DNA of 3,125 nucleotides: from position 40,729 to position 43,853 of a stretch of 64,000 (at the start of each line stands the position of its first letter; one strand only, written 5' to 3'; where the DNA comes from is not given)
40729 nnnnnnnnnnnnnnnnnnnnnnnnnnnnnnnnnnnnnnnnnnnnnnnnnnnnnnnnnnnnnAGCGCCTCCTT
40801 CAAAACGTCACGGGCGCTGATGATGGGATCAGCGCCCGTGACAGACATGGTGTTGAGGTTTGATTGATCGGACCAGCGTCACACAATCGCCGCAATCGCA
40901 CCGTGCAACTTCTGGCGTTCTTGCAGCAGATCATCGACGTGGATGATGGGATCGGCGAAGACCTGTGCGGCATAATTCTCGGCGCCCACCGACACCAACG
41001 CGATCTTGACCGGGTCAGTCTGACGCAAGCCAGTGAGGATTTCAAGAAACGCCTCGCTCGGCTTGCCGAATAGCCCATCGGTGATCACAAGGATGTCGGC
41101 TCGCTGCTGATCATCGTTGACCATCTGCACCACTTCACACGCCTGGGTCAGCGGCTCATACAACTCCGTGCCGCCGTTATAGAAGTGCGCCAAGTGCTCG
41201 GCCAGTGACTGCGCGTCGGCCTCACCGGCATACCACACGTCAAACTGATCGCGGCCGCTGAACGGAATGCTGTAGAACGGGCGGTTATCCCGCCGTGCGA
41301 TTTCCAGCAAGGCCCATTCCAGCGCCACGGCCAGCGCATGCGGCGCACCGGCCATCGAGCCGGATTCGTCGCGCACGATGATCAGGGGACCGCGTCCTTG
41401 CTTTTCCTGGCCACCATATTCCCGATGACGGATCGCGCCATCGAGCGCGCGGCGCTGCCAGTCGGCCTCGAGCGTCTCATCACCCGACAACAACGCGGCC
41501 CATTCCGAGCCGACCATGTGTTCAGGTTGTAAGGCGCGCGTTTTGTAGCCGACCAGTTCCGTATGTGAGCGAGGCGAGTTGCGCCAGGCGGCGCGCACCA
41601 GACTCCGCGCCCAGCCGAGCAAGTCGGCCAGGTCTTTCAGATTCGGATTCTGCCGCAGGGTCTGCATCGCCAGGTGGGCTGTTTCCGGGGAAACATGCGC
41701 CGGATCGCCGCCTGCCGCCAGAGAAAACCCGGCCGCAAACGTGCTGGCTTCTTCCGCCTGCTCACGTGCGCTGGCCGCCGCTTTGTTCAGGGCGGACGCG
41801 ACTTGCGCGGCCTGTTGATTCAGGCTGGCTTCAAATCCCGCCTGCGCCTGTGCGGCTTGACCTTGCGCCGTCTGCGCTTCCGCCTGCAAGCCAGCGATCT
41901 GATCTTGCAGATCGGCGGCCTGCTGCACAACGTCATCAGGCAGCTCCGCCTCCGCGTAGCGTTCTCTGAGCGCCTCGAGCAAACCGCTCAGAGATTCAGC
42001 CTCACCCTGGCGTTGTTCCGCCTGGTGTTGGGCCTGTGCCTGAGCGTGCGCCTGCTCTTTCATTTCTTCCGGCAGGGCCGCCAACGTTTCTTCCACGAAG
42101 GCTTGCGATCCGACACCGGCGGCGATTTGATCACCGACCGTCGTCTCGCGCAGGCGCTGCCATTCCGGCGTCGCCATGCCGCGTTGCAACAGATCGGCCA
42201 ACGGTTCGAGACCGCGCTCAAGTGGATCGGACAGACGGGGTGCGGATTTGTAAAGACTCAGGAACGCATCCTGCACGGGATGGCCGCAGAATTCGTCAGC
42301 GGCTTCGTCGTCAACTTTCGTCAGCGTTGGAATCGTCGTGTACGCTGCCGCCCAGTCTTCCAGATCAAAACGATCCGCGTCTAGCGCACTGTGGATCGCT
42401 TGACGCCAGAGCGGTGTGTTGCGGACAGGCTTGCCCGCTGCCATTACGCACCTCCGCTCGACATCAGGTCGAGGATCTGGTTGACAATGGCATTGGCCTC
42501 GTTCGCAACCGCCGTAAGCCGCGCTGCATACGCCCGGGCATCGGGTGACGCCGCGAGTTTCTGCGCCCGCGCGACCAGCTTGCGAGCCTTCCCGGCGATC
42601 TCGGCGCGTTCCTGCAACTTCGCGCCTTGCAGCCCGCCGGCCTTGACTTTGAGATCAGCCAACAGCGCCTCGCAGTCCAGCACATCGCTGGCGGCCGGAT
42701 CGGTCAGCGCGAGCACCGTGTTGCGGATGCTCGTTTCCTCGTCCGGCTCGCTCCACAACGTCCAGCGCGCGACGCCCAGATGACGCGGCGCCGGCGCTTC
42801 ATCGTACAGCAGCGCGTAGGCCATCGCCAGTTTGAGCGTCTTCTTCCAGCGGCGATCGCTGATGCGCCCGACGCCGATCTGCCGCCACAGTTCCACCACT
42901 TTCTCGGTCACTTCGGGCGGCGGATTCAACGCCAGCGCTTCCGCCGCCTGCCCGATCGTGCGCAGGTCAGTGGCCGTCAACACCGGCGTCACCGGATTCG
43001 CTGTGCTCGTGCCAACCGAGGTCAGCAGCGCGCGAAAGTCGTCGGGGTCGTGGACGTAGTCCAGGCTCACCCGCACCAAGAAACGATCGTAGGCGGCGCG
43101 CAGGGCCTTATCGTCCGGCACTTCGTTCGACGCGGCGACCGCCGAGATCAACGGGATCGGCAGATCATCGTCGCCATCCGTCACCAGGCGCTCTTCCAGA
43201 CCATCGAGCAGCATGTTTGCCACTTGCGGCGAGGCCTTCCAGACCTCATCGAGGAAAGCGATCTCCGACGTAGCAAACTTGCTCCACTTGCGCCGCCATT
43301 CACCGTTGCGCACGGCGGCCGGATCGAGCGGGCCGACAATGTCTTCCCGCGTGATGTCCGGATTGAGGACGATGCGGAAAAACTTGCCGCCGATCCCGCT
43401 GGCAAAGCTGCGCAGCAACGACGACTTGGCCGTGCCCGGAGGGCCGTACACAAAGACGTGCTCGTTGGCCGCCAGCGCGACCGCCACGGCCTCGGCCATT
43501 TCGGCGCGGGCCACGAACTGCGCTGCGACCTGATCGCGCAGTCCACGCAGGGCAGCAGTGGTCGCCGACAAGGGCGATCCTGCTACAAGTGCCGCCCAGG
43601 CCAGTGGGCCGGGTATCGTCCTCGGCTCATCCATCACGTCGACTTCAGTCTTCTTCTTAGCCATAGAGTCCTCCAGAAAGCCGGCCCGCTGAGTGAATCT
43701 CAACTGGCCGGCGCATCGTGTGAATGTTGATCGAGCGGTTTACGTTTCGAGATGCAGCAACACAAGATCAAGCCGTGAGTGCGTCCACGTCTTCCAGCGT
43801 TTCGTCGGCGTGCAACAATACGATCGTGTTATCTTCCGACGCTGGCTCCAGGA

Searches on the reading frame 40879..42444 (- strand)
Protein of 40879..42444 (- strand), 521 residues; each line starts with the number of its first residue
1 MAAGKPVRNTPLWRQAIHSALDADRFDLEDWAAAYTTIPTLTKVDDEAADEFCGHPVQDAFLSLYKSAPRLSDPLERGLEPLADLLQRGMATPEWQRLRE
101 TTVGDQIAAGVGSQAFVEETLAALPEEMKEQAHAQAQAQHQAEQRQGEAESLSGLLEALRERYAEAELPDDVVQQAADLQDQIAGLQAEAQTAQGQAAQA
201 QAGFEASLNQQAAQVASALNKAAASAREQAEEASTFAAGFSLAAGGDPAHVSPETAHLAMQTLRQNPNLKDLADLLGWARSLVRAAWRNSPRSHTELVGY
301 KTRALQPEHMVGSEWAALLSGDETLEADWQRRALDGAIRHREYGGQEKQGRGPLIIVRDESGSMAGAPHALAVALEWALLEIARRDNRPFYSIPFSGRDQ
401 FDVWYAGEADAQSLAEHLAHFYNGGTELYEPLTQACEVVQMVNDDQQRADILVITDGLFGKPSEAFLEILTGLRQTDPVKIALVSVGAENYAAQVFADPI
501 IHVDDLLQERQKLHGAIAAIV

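Call 10: search_protein_families(library=pfam, proteins=[window:40879-42444:-], max_evalue=0.01)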
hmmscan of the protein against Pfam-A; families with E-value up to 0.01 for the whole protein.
window:40879-42444:- (521 aa): 1 family
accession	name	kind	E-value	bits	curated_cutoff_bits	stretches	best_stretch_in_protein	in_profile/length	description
PF13519.12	VWA_2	-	8.9e-05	23.5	27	1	354-457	1-106/107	von Willebrand factor type A domain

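Call 107: search_protein_families(library=padloc, proteins=[window:40879-42444:-], max_evalue=0.00001)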
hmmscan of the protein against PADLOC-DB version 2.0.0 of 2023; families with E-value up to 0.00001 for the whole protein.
window:40879-42444:- (521 aa): 0 families

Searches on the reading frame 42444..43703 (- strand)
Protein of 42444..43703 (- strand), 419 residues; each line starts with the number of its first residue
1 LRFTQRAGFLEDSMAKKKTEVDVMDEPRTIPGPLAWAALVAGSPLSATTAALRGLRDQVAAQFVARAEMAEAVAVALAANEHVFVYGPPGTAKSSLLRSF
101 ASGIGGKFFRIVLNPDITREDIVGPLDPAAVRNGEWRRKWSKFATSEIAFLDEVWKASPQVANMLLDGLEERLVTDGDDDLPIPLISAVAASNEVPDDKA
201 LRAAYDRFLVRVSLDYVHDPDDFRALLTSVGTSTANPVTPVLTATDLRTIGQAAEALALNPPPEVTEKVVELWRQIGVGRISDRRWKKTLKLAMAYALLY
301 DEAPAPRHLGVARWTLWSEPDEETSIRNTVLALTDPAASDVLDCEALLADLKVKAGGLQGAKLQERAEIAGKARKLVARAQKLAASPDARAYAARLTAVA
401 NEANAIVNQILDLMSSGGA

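Call 10: search_protein_families(library=pfam, proteins=[window:42444-43703:-], max_evalue=0.01)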
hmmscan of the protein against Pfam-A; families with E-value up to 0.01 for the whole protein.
window:42444-43703:- (419 aa): 9 families
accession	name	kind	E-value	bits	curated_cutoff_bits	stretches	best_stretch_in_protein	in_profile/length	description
PF20030.5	bpMoxR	-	2.8e-40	138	27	1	52-229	3-180/205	MoxR domain in the MoxR-vWA-beta-propeller ternary systems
PF07728.20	AAA_5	-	3.6e-19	69.6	22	1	82-208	1-139/139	AAA domain (dynein-related subfamily)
PF07726.17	AAA_3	-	1.8e-10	41.2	27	1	82-195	1-113/131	ATPase family associated with various cellular activities (AAA)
PF13191.12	AAA_16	-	4.1e-05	24.6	32.6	1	63-126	2-82/167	AAA ATPase domain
PF17868.7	AAA_lid_8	-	0.0002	21.6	22.8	1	281-329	22-71/72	AAA lid domain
PF05496.18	RuvB_N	-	0.00029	21.1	27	1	56-172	2-111/159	Holliday junction DNA helicase RuvB P-loop domain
PF00004.35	AAA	-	0.0003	21.7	21.2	1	84-194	2-110/131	ATPase family associated with various cellular activities (AAA)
PF01078.27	Mg_chelatase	-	0.0034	17.2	20.3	0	66-99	8-41/207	Magnesium chelatase, subunit ChlI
PF20703.3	nSTAND1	-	0.0069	16.5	27.1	0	53-98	6-51/379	Novel STAND NTPase 1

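Call 107: search_protein_families(library=padloc, proteins=[window:42444-43703:-], max_evalue=0.00001)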
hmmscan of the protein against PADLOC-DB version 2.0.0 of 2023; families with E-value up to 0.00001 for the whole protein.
window:42444-43703:- (419 aa): 0 families
